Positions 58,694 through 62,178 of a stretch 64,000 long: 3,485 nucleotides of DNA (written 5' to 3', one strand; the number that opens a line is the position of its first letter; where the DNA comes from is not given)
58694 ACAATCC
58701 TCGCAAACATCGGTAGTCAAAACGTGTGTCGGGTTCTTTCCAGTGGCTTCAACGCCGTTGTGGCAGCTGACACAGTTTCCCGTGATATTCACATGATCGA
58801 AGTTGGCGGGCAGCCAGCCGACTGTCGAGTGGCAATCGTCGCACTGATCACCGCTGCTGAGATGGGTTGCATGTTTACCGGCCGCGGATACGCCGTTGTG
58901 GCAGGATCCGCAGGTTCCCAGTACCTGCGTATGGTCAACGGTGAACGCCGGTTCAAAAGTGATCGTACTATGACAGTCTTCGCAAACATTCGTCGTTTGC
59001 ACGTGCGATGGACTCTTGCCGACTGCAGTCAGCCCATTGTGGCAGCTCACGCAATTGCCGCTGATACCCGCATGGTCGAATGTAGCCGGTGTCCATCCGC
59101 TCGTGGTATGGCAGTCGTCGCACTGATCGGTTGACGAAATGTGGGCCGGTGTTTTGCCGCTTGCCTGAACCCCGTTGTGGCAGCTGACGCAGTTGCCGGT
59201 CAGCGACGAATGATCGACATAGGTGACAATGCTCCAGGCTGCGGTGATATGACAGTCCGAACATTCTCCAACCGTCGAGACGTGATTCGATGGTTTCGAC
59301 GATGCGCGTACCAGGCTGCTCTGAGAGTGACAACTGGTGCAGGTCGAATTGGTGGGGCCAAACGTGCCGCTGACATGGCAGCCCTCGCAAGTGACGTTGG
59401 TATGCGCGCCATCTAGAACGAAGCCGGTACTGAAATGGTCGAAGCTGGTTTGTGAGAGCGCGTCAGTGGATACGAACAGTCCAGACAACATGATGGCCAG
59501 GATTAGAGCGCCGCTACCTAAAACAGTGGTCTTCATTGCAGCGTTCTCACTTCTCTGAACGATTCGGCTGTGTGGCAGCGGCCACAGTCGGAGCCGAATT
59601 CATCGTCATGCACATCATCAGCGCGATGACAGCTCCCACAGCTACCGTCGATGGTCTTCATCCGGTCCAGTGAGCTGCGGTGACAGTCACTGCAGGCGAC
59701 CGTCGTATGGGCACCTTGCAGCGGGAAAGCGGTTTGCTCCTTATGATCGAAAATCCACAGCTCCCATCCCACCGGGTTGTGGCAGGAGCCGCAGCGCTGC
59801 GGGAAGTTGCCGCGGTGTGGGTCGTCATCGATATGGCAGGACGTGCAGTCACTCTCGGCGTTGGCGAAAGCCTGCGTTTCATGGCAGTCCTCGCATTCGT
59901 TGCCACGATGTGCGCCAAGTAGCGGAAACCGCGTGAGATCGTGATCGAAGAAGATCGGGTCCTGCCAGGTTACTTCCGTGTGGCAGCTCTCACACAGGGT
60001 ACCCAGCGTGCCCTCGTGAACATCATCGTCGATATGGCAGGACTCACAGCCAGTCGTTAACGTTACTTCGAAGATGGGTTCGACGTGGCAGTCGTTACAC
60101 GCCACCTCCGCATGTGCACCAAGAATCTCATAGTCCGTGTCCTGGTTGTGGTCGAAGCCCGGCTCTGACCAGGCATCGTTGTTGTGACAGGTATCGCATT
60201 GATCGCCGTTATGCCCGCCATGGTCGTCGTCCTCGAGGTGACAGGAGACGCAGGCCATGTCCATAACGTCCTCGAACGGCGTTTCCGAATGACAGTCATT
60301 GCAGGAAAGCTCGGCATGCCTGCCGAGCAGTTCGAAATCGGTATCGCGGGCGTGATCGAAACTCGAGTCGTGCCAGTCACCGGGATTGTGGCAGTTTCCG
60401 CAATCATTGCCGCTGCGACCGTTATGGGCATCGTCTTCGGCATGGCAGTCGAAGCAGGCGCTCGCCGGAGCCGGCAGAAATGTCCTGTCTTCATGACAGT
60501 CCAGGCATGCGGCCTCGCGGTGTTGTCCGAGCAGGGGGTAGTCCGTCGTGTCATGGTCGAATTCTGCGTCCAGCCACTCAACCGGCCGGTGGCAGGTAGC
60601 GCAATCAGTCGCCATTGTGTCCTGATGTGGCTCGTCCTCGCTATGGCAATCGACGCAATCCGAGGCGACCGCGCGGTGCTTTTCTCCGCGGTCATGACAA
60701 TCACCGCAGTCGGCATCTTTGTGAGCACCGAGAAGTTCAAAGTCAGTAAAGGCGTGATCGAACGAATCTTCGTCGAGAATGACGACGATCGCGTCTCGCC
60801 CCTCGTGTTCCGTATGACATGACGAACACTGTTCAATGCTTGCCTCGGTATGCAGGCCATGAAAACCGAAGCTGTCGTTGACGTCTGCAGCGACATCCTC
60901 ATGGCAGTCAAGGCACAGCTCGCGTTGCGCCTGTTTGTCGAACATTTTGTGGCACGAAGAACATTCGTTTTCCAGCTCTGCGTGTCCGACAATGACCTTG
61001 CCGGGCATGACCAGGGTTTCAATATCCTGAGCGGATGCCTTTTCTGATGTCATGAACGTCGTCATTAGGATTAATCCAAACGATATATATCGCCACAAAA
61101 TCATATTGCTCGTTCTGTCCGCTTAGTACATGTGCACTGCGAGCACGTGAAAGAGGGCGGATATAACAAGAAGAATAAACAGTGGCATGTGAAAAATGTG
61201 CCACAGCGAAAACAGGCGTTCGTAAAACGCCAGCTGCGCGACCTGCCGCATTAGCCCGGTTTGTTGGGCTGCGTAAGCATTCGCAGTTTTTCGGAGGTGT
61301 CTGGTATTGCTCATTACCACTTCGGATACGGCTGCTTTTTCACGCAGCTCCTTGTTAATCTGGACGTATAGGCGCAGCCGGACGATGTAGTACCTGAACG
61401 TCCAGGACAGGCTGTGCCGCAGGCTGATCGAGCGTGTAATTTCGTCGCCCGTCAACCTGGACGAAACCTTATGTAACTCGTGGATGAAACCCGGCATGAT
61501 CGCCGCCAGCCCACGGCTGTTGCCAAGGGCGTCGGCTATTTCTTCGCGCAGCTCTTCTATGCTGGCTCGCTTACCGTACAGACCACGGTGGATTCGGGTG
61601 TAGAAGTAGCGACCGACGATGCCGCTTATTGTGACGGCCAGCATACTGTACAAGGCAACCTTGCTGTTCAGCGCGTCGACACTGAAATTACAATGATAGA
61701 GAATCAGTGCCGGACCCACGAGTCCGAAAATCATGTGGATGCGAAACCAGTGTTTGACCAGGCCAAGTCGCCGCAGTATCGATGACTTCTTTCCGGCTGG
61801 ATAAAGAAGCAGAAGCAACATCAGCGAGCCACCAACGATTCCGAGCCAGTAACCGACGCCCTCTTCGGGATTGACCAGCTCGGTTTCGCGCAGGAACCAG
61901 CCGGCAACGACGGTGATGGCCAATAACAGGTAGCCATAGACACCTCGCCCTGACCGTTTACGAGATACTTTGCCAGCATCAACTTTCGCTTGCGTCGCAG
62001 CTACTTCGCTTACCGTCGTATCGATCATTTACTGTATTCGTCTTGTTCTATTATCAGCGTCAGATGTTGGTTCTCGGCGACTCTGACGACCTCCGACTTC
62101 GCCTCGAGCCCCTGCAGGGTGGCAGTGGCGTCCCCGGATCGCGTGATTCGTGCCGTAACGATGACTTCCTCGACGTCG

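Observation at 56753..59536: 927-aa protein with one heme motif every 23-24 residues (37 CXXCH + CX4CH): a quasi-crystalline heme-wire architecture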

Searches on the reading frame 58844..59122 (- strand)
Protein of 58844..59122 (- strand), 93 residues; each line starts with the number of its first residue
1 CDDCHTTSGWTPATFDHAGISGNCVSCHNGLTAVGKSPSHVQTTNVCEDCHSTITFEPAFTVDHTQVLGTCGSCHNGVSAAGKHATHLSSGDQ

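Call 46: search_solved_structures(query=A3, max_evalue=1, show_alignments=4)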
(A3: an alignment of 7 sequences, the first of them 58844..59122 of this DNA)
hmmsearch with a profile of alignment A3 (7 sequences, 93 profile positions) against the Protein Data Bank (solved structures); distinct sequences matched with E-value up to 1: 15.
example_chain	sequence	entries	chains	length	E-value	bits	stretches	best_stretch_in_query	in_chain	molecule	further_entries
9eov_A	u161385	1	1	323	0.004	20.7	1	20-77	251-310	Extracellular iron oxide respiratory system surface decaheme cytochrome c component MtrC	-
3oue_A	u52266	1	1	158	0.013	19.1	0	1-38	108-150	Cytochrome c family protein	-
6r2q_A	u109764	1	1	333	0.018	18.6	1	12-59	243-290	Cystathionine beta-synthase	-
2j7a_C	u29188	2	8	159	0.021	18.4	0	21-55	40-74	CYTOCHROME C QUINOL DEHYDROGENASE NRFH | NAPC/NIRT CYTOCHROME C FAMILY PROTEIN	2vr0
3ov0_A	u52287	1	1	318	0.03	17.9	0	1-38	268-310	Cytochrome c family protein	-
6f0k_A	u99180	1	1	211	0.031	17.8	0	22-54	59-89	Cytochrome c family protein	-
7o7g_A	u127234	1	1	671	0.061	16.9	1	20-82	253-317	Extracellular iron oxide respiratory system surface decaheme cytochrome c component MtrC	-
7qth_A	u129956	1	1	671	0.061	16.9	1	20-82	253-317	Extracellular iron oxide respiratory system surface decaheme cytochrome c component MtrC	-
8qbq_A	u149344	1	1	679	0.062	16.9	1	20-82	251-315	Extracellular iron oxide respiratory system surface decaheme cytochrome c component MtrC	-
8qbz_A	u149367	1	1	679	0.062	16.9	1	20-82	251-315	Extracellular iron oxide respiratory system surface decaheme cytochrome c component MtrC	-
8qc9_A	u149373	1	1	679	0.063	16.9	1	20-82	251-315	Extracellular iron oxide respiratory system surface decaheme cytochrome c component MtrC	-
4lm8_A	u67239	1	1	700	0.068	16.8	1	20-82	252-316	Extracellular iron oxide respiratory system surface decaheme cytochrome c component MtrC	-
28pb_A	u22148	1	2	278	0.12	16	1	23-88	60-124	Cytochrome c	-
8bcx_A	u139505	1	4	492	0.26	14.9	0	34-69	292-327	Nitrite reductase (cytochrome; ammonia-forming)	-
8k9e_A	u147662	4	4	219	0.46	14.1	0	17-59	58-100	Cytochrome c7-like domain-containing protein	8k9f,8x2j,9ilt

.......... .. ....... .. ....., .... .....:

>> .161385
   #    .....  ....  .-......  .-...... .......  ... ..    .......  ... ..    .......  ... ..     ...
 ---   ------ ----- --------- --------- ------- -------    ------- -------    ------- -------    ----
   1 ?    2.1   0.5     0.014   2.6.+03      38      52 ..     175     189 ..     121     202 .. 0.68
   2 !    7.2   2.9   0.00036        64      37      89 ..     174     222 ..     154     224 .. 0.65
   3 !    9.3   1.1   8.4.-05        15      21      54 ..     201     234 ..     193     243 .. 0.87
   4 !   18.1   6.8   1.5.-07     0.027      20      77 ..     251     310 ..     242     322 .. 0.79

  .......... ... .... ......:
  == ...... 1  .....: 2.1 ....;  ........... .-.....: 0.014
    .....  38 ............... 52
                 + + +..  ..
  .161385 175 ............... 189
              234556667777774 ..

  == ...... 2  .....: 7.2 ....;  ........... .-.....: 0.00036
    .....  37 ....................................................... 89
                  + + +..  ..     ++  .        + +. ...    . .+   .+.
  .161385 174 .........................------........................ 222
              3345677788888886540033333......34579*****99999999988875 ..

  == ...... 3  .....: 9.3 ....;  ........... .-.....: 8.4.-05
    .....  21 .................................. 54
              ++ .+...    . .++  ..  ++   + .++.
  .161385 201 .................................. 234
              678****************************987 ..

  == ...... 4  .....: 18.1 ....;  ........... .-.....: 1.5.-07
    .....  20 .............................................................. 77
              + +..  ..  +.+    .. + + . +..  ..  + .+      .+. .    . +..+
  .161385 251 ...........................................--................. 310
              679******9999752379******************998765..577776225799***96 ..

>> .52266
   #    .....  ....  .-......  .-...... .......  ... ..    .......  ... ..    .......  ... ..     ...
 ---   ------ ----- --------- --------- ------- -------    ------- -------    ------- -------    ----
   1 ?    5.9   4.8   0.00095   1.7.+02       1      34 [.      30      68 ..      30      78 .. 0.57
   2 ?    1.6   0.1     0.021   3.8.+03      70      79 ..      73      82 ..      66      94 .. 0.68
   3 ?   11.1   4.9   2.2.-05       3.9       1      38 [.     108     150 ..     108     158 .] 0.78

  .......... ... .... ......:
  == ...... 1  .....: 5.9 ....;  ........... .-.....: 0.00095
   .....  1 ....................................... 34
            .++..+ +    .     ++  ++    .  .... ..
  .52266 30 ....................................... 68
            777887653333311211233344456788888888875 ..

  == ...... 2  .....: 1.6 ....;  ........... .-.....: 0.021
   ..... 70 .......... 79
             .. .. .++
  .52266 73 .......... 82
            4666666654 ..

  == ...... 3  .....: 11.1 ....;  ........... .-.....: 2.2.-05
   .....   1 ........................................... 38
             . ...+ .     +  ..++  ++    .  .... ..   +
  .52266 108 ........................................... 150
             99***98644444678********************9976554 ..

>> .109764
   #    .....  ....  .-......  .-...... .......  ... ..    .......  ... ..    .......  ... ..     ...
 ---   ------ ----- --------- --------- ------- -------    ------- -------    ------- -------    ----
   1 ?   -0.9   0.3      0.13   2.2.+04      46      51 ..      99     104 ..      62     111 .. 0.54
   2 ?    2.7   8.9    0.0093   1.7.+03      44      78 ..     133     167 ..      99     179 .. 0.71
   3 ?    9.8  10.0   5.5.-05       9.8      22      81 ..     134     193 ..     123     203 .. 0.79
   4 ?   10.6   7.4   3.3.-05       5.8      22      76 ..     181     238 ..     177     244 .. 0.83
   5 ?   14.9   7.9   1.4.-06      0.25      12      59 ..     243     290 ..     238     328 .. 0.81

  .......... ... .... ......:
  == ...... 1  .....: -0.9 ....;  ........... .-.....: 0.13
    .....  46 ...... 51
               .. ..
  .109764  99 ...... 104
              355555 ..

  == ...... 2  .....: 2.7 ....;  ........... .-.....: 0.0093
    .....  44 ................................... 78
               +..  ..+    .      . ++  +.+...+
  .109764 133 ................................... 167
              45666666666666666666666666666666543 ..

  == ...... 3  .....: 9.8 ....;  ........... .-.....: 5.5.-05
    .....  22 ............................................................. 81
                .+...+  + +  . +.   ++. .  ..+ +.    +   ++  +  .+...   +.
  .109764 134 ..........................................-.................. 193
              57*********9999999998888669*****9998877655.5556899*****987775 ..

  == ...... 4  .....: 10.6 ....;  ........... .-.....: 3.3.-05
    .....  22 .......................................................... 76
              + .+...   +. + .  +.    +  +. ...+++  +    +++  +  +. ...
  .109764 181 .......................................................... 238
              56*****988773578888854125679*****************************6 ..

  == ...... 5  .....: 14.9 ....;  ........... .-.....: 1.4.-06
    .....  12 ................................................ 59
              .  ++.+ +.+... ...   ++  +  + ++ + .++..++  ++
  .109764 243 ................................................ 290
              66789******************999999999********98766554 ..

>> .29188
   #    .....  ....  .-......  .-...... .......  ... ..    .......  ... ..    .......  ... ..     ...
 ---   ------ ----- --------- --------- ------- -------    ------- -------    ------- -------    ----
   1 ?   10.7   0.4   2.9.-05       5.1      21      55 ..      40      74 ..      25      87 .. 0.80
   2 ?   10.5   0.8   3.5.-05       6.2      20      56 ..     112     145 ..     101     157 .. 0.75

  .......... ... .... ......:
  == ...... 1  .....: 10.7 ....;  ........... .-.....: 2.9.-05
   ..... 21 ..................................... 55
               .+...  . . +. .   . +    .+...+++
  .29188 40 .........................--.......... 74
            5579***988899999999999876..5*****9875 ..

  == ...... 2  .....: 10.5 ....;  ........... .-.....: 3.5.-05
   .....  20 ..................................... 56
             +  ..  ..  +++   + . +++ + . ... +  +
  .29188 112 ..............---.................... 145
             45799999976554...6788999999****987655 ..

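Call 94: search_protein_representatives(alignment_id=A3)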
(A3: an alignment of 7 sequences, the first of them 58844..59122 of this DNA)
Query: 7 sequences, 93 profile positions. Proteins with E-value up to 0.001 (for the whole library): 1701; up to 1e-10: 1169; up to 1e-30: 496. The best 150 are listed.
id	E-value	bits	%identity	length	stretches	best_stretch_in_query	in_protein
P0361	0.0e+00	2451.3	-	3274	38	1-93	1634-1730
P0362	0.0e+00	1462.2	-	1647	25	1-92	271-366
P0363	0.0e+00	1253.4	-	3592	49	1-91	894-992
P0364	0.0e+00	1160.9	-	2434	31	1-90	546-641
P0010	0.0e+00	1126.9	-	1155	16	1-92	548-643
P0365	5.5e-266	876.0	-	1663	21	1-92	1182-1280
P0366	1.7e-263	868.0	-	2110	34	1-91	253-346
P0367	4.9e-263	866.5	-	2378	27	1-80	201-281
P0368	3.1e-261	860.8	-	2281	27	1-91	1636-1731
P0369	3.3e-244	806.2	-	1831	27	1-92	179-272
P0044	2.7e-240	793.7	-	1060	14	1-93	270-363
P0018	3.5e-222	735.6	-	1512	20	1-78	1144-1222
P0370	3.9e-221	732.3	-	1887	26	1-91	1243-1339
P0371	1.6e-212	704.7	-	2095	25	1-87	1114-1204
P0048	7.5e-198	657.6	-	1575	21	3-92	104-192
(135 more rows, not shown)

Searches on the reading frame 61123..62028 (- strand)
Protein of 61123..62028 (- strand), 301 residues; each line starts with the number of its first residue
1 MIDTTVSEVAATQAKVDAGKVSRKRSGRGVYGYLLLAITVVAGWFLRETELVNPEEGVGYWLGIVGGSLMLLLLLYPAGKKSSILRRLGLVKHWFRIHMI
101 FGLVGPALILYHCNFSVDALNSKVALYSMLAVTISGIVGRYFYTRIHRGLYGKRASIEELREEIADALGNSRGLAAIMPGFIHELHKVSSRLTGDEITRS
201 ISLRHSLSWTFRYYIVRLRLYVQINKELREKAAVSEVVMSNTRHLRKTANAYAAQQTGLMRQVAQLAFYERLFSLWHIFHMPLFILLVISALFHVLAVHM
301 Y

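Call 4: search_protein_families(library=pfam, proteins=[window:61123-62028:-], max_evalue=0.01)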
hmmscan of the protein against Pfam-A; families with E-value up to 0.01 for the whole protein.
window:61123-62028:- (301 aa): 0 families

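Call 5: search_protein_families(library=ncbifam, proteins=[window:61123-62028:-], max_evalue=0.01)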
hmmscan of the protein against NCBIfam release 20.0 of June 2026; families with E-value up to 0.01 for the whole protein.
window:61123-62028:- (301 aa): 0 families

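Call 20: find_related_loci(query=A1, collection=genome_contigs, flank=10000)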
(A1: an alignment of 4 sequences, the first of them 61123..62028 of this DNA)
Query A1 (301 aa) in genome_contigs; peptide patterns used: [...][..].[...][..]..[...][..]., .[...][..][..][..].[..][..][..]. (x = any residue, [..] = any of these).
513 stretches matched a pattern; 463 encode a relative of the query (tblastn E <= 1e-3); the best 80 are kept; 80 distinct loci.
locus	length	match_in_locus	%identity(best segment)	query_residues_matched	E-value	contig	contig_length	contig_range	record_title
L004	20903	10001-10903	73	1-301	3e-152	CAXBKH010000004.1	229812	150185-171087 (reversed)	MAG TPA_asm: uncultured bacterium isolate ERR2762155_maxbin2_30 genome assembly, contig: ERZ3421563.35, whole genome sho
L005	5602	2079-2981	72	1-301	8e-148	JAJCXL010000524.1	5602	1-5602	MAG: Acidobacteriota bacterium isolate OFTM150 OFTM150_523, whole genome shotgun sequence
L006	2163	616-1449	73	24-301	9e-154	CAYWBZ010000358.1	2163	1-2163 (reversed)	MAG TPA_asm: uncultured Woeseiaceae bacterium isolate SRP155585_co1_120 genome assembly, contig: NODE_63576_length_2163_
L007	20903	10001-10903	71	1-301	5e-143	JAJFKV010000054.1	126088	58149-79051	MAG: Woeseiaceae bacterium isolate OFTM88 OFTM88_53, whole genome shotgun sequence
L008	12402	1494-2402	70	1-301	3e-141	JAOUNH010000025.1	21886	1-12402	MAG: Gammaproteobacteria bacterium isolate 8_1_July_SF_Bin65 8_1_July_SF_Bin65_scaffold_755_c1, whole genome shotgun seq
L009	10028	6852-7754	69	1-301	2e-141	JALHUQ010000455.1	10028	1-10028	MAG: Woeseiaceae bacterium isolate PFL54 seq_4842810, whole genome shotgun sequence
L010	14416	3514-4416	67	1-301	1e-140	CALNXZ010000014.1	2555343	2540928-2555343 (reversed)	MAG: uncultured Gammaproteobacteria bacterium isolate LOGT_bin.0049 genome assembly, contig: contig_18532, whole genome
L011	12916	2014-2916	71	1-301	5e-140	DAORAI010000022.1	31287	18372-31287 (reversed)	MAG TPA_asm: Woeseiaceae bacterium isolate AMR_MDS_0962 NODE_292_length_31287_cov_4.394339, whole genome shotgun sequenc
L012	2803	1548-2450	70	1-301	2e-146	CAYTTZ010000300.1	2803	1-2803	MAG TPA_asm: uncultured Woeseiaceae bacterium isolate SRP155585_co2_238 genome assembly, contig: NODE_48084_length_2803_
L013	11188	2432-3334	70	1-301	1e-139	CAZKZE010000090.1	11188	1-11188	MAG TPA_asm: uncultured Woeseiaceae bacterium isolate binchicken_co373_22 genome assembly, contig: NODE_1695_length_1118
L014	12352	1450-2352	69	1-301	2e-139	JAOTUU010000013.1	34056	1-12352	MAG: Gammaproteobacteria bacterium isolate 13_May_SF_Bin22 13_May_SF_Bin22_scaffold_717_c1, whole genome shotgun sequenc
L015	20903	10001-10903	67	1-301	1e-133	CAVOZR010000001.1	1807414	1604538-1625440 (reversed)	MAG: uncultured Gammaproteobacteria bacterium isolate MFD09964.bin.1.272 genome assembly, contig: contig_1109, whole gen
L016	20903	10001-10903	70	1-301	2e-144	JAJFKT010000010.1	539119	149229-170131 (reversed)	MAG: Woeseiaceae bacterium isolate OFTM48 OFTM48_9, whole genome shotgun sequence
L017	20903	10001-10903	68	1-301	3e-135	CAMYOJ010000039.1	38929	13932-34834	MAG: uncultured Woeseiaceae bacterium isolate FCS_Gamma_094 genome assembly, contig: scaffold_400, whole genome shotgun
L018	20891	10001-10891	66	4-301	7e-120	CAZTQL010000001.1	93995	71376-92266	MAG TPA_asm: uncultured Woeseiaceae bacterium isolate SRP155585_co2_189 genome assembly, contig: NODE_25_length_93995_co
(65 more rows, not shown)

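Call 66: find_homologous_proteins(query=A1, max_evalue=1e-10)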
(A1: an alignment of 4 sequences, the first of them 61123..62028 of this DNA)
Query A1 (4 sequences) (301 aa, profile of the alignment): 1837 proteins with E <= 1e-10 among 8000 candidates; the best 120 are listed.
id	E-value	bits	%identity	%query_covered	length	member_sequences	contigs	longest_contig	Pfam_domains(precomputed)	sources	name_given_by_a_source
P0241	4.7e-119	415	100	100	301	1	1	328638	-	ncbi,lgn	-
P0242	2.6e-110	387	31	87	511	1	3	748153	-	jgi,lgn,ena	-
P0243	1.0e-108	381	36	89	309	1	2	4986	-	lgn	-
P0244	1.0e-106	375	36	89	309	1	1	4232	-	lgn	-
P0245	3.8e-103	363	33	99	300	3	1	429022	-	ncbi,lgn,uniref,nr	ncbi:hypothetical protein [Caenimonas sp. SL110]|uniref:hypothetical protein n=1 Tax=Caenimonas sp. 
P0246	4.2e-103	363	76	100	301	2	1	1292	-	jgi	jgi:hypothetical protein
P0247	6.2e-103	362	69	99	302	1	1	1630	-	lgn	-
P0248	9.1e-103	362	30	89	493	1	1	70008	-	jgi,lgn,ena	-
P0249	1.0e-102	362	73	99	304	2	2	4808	-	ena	-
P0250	1.0e-102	362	74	100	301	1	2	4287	-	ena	-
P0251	1.5e-102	361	73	92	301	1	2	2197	-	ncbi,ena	-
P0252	3.2e-102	360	72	100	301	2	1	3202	-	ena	-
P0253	3.5e-102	360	74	100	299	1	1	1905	-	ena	-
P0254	4.3e-102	360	73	95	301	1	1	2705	-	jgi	-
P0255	4.7e-102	359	75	100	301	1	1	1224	-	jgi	jgi:hypothetical protein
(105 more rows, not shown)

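Call 83: search_protein_families(library=pfam, proteins=[window:61123-62028:-], max_evalue=10)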
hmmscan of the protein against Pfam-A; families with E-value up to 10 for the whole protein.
window:61123-62028:- (301 aa): 0 families

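Call 84: search_solved_structures(query=A1, max_evalue=10, show_alignments=2)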
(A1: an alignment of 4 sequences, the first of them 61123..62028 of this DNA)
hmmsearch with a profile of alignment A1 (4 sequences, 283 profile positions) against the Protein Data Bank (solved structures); distinct sequences matched with E-value up to 10: 11.
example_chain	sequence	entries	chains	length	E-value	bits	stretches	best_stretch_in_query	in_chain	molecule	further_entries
2wad_A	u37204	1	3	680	0.3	13.8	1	108-180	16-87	PENICILLIN-BINDING PROTEIN 2B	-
2wae_A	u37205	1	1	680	0.3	13.8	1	108-180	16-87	PENICILLIN-BINDING PROTEIN 2B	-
2waf_A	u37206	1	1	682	0.55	13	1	108-179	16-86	PENICILLIN-BINDING PROTEIN 2B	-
7f3n_A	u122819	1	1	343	2.4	10.9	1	156-248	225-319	Type III effector protein popp2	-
5w3y_A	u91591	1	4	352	2.4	10.9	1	156-248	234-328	PopP2 protein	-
5w40_A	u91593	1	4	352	2.4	10.9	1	156-248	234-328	PopP2 protein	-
5w3x_A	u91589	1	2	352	2.4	10.8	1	156-248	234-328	PopP2 protein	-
5w3t_A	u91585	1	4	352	2.4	10.8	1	156-248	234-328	PopP2 protein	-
8eja_B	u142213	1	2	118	3.1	10.5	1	151-218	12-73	aBAK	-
9clb_B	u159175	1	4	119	3.2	10.5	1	151-218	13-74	aBAK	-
1eq1_A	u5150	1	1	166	5.7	9.6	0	129-197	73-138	APOLIPOPHORIN-III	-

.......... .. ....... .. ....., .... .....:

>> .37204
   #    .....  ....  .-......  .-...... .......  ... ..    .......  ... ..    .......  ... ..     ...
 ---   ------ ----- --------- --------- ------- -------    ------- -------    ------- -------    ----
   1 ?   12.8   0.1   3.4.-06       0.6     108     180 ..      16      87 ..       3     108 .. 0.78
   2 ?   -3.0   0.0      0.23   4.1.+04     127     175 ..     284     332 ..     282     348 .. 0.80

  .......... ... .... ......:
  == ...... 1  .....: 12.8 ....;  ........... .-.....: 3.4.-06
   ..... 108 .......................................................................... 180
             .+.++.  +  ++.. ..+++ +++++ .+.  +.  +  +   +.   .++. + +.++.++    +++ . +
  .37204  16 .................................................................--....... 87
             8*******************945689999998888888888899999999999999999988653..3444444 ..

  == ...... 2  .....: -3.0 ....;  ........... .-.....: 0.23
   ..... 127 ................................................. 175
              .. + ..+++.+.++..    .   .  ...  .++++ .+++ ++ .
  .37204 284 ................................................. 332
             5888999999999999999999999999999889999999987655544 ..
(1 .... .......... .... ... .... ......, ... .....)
